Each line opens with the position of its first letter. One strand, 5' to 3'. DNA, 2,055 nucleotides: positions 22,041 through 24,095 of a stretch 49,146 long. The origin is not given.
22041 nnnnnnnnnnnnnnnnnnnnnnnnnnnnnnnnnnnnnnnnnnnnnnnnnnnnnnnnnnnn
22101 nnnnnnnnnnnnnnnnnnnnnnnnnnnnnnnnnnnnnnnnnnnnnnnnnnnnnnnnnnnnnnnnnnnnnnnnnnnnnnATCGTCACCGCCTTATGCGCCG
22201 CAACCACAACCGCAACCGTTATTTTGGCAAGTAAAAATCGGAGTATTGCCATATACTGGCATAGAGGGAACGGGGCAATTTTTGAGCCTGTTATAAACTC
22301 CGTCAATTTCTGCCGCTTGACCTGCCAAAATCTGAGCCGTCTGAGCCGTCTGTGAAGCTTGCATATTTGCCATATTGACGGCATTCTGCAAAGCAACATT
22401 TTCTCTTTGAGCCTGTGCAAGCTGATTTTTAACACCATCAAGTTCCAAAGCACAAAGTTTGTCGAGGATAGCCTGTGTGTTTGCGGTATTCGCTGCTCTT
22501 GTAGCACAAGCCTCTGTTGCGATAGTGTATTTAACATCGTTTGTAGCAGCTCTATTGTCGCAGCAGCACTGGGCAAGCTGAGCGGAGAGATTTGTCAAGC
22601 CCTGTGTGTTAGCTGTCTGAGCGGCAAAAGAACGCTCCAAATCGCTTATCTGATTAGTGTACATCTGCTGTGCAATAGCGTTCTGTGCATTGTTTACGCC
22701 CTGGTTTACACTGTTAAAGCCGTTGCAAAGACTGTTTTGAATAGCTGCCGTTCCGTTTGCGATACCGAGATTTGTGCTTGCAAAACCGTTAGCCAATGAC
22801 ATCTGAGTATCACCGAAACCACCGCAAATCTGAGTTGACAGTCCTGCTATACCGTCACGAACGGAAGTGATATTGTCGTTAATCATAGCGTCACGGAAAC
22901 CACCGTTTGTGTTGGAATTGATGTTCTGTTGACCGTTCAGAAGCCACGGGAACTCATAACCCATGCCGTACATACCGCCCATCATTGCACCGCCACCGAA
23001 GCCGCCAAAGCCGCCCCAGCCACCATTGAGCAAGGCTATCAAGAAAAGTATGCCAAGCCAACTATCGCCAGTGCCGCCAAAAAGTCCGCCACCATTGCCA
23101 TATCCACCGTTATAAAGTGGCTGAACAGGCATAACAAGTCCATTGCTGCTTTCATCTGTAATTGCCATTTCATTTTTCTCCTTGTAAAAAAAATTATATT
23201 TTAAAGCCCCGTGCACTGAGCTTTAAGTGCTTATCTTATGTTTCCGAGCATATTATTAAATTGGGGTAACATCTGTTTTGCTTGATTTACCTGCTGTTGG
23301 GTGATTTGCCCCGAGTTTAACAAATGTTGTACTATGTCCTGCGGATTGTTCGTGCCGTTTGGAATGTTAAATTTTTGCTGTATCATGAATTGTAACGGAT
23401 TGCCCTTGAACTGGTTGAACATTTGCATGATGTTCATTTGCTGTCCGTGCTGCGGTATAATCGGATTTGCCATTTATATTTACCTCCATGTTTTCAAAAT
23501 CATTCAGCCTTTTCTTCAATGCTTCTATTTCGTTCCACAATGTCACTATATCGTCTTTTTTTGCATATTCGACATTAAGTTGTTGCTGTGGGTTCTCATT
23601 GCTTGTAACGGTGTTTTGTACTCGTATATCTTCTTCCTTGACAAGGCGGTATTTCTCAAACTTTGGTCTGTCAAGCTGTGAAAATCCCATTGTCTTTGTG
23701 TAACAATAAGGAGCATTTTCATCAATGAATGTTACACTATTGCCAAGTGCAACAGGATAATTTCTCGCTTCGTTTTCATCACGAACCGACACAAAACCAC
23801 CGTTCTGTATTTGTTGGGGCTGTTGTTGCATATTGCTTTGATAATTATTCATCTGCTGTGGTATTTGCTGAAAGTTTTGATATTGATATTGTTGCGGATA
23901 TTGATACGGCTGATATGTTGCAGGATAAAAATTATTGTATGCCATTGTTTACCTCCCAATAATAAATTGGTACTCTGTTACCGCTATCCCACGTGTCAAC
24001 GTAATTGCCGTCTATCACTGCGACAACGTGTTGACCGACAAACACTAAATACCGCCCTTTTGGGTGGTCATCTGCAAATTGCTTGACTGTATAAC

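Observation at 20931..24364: Self-contained post-lysis operon of low-complexity, Cys-rich and C1q/BclA-like proteins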

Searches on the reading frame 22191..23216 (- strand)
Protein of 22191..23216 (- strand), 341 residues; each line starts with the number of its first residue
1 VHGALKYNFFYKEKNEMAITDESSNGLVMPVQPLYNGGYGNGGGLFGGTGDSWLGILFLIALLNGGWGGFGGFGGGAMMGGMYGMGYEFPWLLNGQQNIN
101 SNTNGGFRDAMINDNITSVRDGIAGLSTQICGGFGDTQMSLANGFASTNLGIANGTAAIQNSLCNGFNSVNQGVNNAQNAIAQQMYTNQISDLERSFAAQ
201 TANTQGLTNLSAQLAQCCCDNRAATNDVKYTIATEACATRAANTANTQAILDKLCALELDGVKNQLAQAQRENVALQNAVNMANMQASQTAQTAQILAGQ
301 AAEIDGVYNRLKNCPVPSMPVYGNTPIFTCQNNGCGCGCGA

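Call 3: search_protein_families(library=pfam, max_evalue=0.1, proteins=[window:22191-23216:-])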
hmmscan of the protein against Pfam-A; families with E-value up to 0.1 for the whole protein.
window:22191-23216:- (341 aa): 1 family
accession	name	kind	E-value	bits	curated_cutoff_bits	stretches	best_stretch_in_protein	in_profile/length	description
PF14349.11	SprA_N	-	0.042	13.2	27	1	146-235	383-467/510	Motility related/secretion protein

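Call 4: search_protein_families(library=phrogs, max_evalue=0.1, proteins=[window:22191-23216:-])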
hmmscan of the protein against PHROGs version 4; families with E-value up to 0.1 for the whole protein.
window:22191-23216:- (341 aa): 4 families
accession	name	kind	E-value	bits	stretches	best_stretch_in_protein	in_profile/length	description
phrog_16490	-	unknown function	1.1e-21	78.7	2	160-339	81-281/286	-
phrog_8119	-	unknown function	3.9e-05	24.2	1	21-286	65-320/332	-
phrog_9288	-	unknown function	5.1e-05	24.1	1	61-293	5-217/234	-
phrog_5448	-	tail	0.045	11.5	1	142-301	1969-2128/3103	tail length tape measure protein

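Call 6: search_dna_similar(query=window:22191-23216:-, collection=phages, mode=protein, max_rows=30)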
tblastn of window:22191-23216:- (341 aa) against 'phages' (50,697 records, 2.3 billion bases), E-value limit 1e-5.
Records with a match: 5; places in all: 5; records where one place covers at least 80% of the query: 0.
Best place of each record, by identity: <60% 5.
By first word of the organism name: Bacteriophage 4; Butyrivibrio 1.
By host as written in the record: - 4; Butyrivibrio fibrisolvens DSM 3071 1.
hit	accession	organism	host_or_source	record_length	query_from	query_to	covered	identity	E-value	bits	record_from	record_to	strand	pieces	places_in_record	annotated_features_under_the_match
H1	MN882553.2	Butyrivibrio virus Ceridwen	Butyrivibrio fibrisolvens DSM 3071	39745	89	329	71%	43.3%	5e-48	179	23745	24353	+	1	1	hypothetical protein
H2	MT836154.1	Bacteriophage sp.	human fecal samples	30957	123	321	58%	32.9%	8e-7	57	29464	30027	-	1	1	record has no annotation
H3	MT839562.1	Bacteriophage sp.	human fecal samples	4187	118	321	60%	31.9%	6e-7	57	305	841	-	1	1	record has no annotation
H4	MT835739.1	Bacteriophage sp.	human fecal samples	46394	137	326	56%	31.9%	5e-8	61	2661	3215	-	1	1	record has no annotation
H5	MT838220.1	Bacteriophage sp.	human fecal samples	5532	115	318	60%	29.2%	4e-10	67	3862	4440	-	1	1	record has no annotation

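Call 7: get_annotated_region(hit=H1, flank=8000)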
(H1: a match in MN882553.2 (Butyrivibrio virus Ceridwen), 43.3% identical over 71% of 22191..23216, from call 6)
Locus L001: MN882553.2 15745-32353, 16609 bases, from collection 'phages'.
description: Butyrivibrio virus Ceridwen, complete genome.
organism: Butyrivibrio virus Ceridwen (NCBI taxid 2696359)
taxonomy: Viruses; Duplodnaviria; Heunggongvirae; Uroviricota; Caudoviricetes
host: Butyrivibrio fibrisolvens DSM 3071; source: -; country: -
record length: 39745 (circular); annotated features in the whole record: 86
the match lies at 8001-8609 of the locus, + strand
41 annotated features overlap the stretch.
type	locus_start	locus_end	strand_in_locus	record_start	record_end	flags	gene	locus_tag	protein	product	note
CDS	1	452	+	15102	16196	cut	-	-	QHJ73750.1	hypothetical protein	Hypothetical coding region with unknown function. ORF predicted by GeneMarkS-2, Glimmer3, Phanotate-v1.1.2, ...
CDS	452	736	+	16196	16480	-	-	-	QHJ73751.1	hypothetical protein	Hypothetical coding region with unknown function. ORF predicted by GeneMarkS-2, Glimmer3, Phanotate-v1.1.2, ...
regulatory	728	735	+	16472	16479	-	-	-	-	promoter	promoter predicted by PhagePromoter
CDS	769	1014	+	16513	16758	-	-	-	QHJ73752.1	hypothetical protein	Hypothetical coding region with unknown function. ORF predicted by GeneMarkS-2, Glimmer3, Phanotate-v1.1.2, ...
repeat_region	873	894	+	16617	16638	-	-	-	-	-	Score 52: 20/22 (90%25) matches%2C 0 gaps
repeat_region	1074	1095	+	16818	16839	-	-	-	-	-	Score 52: 20/22 (90%25) matches%2C 0 gaps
CDS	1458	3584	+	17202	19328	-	-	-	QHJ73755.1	hypothetical protein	Hypothetical coding region with unknown function. ORF predicted by Phanotate-v1.1.2, Prodigal-v2.6.3.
CDS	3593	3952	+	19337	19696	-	-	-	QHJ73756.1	hypothetical protein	Hypothetical coding region with unknown function. ORF predicted by GeneMarkS-2, Glimmer3, Phanotate-v1.1.2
CDS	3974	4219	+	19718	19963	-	-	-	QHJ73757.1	hypothetical protein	Hypothetical coding region with unknown function. ORF predicted by GeneMarkS-2, Glimmer3, Phanotate-v1.1.2, ...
regulatory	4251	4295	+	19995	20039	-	-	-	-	terminator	Predicted by FindTerm v2.8.1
CDS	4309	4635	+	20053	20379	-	-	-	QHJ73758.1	hypothetical protein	Hypothetical coding region with unknown function. ORF predicted by Phanotate-v1.1.2, Prodigal-v2.6.3. Alternative ORF ...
CDS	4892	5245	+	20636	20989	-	-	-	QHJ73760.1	hypothetical protein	Hypothetical coding region with unknown function. ORF predicted by GeneMarkS-2, Glimmer3, Phanotate-v1.1.2, ...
CDS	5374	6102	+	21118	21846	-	-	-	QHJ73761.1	hypothetical protein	Pfam endo-beta-N-acetylglucosaminidase domain 17-157bp (PF01832.20), putative peptidoglycan binding domain 1 184-239bp ...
regulatory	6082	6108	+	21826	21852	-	-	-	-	promoter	promoter predicted by PhagePromoter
CDS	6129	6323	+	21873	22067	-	-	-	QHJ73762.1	hypothetical protein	Hypothetical coding region with unknown function. ORF predicted by GeneMarkS-2, Glimmer3, Phanotate-v1.1.2, ...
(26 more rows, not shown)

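Call 12: search_protein_families(library=ncbifam, max_evalue=0.1, proteins=[window:22191-23168:-])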
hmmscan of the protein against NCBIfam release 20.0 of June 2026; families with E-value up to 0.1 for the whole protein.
window:22191-23168:- (325 aa): 0 families

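Call 13: search_protein_families(library=padloc, max_evalue=0.1, proteins=[window:22191-23168:-])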
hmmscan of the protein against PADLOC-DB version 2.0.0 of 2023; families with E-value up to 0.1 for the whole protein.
window:22191-23168:- (325 aa): 1 family
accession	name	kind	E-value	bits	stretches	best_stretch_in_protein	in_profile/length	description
PDLC03036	MTase_I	-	0.014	11.8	1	208-296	505-594/635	Type I methyltransferase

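Call 15: find_homologous_proteins(query=window:22191-23168:-)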
Query window:22191-23168:- (325 aa): 7999 proteins with E <= 0.001 among 8000 candidates; the best 120 are listed.
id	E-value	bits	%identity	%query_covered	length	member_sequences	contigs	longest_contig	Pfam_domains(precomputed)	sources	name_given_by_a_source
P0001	2.5e-188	643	91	100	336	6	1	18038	-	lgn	-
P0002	5.9e-170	583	84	99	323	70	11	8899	-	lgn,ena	-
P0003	1.7e-164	565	82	100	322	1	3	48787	-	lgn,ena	-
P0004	7.6e-161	553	80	99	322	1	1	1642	-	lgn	-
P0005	1.8e-158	545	81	100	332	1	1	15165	-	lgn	-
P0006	7.4e-158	543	81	100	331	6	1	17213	-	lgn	-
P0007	3.9e-155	534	81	99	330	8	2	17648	-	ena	-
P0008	5.8e-154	530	79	99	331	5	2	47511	-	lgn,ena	-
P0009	5.2e-152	524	80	99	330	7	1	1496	-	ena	-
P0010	2.0e-151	522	78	99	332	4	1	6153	-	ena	-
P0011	1.1e-149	516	78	99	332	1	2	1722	-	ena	-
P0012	6.8e-149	514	76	99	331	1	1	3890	-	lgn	-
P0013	7.0e-149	514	78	100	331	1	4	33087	-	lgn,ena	-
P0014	2.4e-144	499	74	100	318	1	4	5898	-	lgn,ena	-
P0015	8.1e-143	494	74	99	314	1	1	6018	-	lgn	-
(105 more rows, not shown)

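Call 66: search_dna_similar(query=L001:7120-7482:+, collection=phages, mode=protein, max_rows=40, max_evalue=0.01)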
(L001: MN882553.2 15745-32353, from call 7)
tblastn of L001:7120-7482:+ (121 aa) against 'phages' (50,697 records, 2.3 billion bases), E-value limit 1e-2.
Records with a match: 10; places in all: 10; records where one place covers at least 80% of the query: 1.
Best place of each record, by identity: >=99% 1; 60-80% 2; <60% 7.
By first word of the organism name: Bacteriophage 7; Dulem 2; Butyrivibrio 1.
By host as written in the record: - 7; Butyrivibrio fibrisolvens DSM 3071 1; Propithecus coquereli 1; Varecia variegata 1.
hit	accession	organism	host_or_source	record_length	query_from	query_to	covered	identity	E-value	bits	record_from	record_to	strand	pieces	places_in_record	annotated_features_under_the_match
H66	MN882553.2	Butyrivibrio virus Ceridwen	Butyrivibrio fibrisolvens DSM 3071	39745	1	121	100%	100.0%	9e-55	188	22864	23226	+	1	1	hypothetical protein (x2)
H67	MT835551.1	Bacteriophage sp.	human fecal samples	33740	31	100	58%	61.4%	1e-19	88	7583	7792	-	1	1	record has no annotation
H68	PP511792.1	Dulem virus 33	Propithecus coquereli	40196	28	100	60%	49.3%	2e-11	65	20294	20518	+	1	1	hypothetical protein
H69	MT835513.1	Bacteriophage sp.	human fecal samples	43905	33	100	56%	50.0%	2e-13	71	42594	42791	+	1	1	record has no annotation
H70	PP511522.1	Dulem virus 35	Varecia variegata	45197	31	79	40%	67.3%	3e-14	73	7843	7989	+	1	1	hypothetical protein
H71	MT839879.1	Bacteriophage sp.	human fecal samples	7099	31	91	50%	50.0%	1e-10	62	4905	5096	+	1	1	record has no annotation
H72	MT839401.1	Bacteriophage sp.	human fecal samples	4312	28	95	56%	42.0%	3e-9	59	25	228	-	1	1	record has no annotation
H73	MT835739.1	Bacteriophage sp.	human fecal samples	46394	31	95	54%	42.4%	7e-9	57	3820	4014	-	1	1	record has no annotation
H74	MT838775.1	Bacteriophage sp.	human fecal samples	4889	31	95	54%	42.4%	1e-8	57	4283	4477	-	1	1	record has no annotation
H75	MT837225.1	Bacteriophage sp.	human fecal samples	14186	32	88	47%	45.6%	3e-8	56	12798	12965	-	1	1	record has no annotation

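Call 92: search_solved_structures(query=A3, max_evalue=10, show_alignments=1)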
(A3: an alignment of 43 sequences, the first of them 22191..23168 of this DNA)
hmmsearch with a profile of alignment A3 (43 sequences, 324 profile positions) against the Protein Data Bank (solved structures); distinct sequences matched with E-value up to 10: 7.
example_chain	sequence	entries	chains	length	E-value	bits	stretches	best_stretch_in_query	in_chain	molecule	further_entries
9r1q_A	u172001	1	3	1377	0.14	14.5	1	99-188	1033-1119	Spike protein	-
5ngm_AW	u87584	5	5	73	0.71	12.2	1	163-229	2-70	50S ribosomal protein L29 | Large ribosomal subunit protein uL29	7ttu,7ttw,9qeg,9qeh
2z01_A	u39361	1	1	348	1.3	11.3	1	50-89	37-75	Phosphoribosylformylglycinamidine cyclo-ligase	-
8ubg_A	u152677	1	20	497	1.4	11.2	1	38-64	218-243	DpHF19,Green fluorescent protein (Fragment)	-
2lw1_A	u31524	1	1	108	5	9.4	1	214-286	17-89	ABC transporter ATP-binding protein uup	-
5oi7_A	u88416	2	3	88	5.6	9.2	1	239-294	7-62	Centrosomal protein of 85 kDa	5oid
1yo7_A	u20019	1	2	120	8.3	8.7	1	226-290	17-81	Regulatory protein rop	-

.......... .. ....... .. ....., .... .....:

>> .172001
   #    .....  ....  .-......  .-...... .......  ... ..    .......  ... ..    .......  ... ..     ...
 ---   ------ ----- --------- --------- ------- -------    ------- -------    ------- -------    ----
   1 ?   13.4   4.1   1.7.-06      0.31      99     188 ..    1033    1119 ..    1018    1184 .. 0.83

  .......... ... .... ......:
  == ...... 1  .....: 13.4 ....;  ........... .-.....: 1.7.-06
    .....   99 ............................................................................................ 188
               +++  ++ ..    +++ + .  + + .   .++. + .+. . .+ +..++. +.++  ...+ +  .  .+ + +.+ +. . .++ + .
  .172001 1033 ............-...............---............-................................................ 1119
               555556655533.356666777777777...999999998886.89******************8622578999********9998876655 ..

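Call 93: search_protein_families(library=pfam, alignment_id=A3, max_evalue=0.05)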
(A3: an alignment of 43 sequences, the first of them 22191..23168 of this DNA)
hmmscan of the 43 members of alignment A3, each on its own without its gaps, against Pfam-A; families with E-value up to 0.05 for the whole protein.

A. member 1, window:22191-23168:- (325 aa): 1 family
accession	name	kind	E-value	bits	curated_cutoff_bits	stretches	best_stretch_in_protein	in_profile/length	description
PF14349.11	SprA_N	-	0.039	13.3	27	0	130-219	383-467/510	Motility related/secretion protein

B. families by the number of members that match (of 43 scanned): 5 families
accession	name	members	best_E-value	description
PF04912.19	Dynamitin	7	0.0012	Dynamitin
PF14349.11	SprA_N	2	0.009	Motility related/secretion protein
PF02630.20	SCO1-SenC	2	0.0094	SCO1/SenC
PF07889.17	DUF1664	2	0.033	Protein of unknown function (DUF1664)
PF11559.13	ADIP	1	0.0047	Afadin- and alpha -actinin-Binding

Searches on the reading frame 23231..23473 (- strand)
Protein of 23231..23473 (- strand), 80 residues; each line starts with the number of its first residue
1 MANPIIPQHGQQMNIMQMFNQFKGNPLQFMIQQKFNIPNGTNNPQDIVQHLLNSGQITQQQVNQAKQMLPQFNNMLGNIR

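Call 3: search_protein_families(library=pfam, max_evalue=0.1, proteins=[window:23231-23473:-])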
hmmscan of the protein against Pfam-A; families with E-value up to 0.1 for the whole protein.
window:23231-23473:- (80 aa): 0 families

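Call 4: search_protein_families(library=phrogs, max_evalue=0.1, proteins=[window:23231-23473:-])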
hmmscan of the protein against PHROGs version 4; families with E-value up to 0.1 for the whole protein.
window:23231-23473:- (80 aa): 2 families
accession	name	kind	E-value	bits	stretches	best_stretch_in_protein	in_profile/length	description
phrog_22984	-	unknown function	7.8e-08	33.7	1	18-79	5-68/74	-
phrog_16492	-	unknown function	0.055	14.1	1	47-72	46-71/177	-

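Call 12: search_protein_families(library=ncbifam, max_evalue=0.1, proteins=[window:23231-23473:-])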
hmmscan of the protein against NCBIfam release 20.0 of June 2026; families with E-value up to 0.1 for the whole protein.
window:23231-23473:- (80 aa): 0 families

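Call 13: search_protein_families(library=padloc, max_evalue=0.1, proteins=[window:23231-23473:-])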
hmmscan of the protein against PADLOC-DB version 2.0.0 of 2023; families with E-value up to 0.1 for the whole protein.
window:23231-23473:- (80 aa): 0 families

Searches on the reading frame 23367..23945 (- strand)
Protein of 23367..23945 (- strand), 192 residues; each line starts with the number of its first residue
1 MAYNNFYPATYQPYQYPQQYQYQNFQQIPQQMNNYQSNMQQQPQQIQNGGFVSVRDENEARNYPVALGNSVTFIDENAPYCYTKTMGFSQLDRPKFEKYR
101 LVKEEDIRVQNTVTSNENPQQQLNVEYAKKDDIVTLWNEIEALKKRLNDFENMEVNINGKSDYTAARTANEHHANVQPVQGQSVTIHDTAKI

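Call 3: search_protein_families(library=pfam, max_evalue=0.1, proteins=[window:23367-23945:-])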
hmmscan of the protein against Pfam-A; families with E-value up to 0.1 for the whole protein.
window:23367-23945:- (192 aa): 2 families
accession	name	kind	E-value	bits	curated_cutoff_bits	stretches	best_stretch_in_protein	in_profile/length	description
PF16043.11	DUF4795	-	0.016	15.1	34.8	1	100-165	10-76/208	Domain of unknown function (DUF4795)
PF10805.13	DUF2730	-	0.041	14.4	24.9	1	122-152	24-54/102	Protein of unknown function (DUF2730)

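Call 4: search_protein_families(library=phrogs, max_evalue=0.1, proteins=[window:23367-23945:-])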
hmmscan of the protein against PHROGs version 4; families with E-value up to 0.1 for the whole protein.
window:23367-23945:- (192 aa): 1 family
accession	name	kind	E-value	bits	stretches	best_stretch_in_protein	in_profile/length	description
phrog_21718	-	unknown function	2e-14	54.9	1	5-160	10-157/159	-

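Call 12: search_protein_families(library=ncbifam, max_evalue=0.1, proteins=[window:23367-23945:-])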
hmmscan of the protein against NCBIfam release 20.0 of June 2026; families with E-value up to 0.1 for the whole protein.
window:23367-23945:- (192 aa): 0 families

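Call 13: search_protein_families(library=padloc, max_evalue=0.1, proteins=[window:23367-23945:-])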
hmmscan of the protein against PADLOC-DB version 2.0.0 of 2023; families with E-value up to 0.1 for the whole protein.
window:23367-23945:- (192 aa): 0 families

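Call 63: search_solved_structures(query=A6, max_evalue=10, show_alignments=2)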
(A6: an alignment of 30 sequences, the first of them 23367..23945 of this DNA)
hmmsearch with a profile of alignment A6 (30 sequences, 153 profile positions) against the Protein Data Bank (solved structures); distinct sequences matched with E-value up to 10: 7.
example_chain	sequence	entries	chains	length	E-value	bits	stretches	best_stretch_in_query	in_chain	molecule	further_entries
4psl_A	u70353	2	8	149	0.33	14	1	84-145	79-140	ssDNA binding protein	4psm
8tvi_A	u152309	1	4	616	0.87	12.7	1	108-143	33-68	Langya virus attachment glycoprotein G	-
2ecb_A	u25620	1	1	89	1.2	12.2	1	88-150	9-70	Zinc fingers and homeoboxes protein 1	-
5u5b_A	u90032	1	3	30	1.7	11.7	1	116-140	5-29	Designed trimeric coiled coil peptide with two terpyridine side chains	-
6h9l_A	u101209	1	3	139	2.3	11.3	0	100-143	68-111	Uncharacterized protein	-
8h9e_J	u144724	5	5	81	3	11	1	106-140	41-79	ATPase inhibitor, mitochondrial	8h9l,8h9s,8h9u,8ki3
5apz_A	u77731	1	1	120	3.1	10.9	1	106-143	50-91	GENERAL CONTROL PROTEIN GCN4, NOR1 TCAR0761, GENERAL CONTROL PROTEIN GCN4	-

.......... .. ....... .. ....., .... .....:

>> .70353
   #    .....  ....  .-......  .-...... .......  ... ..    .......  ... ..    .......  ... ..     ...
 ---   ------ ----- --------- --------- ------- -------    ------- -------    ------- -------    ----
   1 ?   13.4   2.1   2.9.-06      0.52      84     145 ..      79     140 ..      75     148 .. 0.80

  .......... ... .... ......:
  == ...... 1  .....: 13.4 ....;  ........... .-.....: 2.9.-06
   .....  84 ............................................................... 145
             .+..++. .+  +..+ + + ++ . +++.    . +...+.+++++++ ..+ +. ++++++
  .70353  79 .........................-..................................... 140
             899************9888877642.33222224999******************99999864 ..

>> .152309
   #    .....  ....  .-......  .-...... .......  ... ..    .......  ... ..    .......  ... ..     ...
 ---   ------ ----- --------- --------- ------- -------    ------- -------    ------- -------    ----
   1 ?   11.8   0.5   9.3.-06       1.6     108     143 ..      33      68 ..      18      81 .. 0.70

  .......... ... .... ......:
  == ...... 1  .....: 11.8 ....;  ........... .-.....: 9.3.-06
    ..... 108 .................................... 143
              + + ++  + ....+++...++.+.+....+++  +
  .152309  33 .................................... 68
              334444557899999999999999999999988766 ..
